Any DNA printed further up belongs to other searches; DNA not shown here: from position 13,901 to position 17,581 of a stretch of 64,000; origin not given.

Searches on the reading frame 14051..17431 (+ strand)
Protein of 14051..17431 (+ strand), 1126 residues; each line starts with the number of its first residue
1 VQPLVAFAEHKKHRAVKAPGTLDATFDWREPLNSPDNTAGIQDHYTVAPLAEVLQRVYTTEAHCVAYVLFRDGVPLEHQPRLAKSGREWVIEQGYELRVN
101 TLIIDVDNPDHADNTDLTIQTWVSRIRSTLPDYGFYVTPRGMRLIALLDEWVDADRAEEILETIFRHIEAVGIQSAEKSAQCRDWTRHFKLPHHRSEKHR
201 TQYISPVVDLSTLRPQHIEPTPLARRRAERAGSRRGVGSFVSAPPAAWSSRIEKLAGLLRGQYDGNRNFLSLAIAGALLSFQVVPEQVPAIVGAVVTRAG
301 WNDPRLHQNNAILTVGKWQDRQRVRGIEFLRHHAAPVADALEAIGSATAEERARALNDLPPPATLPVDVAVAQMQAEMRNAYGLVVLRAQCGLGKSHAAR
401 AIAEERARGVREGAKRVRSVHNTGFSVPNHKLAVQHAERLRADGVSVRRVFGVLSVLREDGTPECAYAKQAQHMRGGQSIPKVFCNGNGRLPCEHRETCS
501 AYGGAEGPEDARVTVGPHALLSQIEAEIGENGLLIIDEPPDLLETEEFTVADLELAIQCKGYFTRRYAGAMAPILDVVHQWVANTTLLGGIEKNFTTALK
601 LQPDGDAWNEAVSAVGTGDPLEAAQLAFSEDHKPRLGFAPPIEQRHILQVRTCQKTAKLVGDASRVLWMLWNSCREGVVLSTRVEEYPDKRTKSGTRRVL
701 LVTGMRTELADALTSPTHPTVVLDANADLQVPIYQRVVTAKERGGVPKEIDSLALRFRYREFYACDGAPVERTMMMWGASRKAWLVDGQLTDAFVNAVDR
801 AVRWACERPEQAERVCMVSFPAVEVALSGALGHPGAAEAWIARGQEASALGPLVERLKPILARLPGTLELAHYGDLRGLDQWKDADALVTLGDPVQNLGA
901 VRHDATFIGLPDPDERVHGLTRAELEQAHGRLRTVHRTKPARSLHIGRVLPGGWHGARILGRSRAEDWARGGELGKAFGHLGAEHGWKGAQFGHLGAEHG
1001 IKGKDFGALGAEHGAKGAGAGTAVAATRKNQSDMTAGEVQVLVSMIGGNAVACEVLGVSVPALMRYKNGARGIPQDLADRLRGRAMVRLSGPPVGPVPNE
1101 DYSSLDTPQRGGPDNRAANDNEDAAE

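Call 9: search_protein_families(library=pfam, proteins=[window:14051-17431:+])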
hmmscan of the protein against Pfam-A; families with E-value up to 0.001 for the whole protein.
window:14051-17431:+ (1126 aa): 0 families

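Call 25: search_dna_similar(query=window:14051-17431:+, collection=phages, mode=protein, max_rows=12)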
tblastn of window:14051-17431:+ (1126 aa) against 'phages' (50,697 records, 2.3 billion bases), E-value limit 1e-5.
No match.

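Call 42: search_protein_families(library=phrogs, max_evalue=0.001, proteins=[window:14051-17431:+])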
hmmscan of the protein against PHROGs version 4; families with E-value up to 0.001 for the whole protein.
window:14051-17431:+ (1126 aa): 0 families
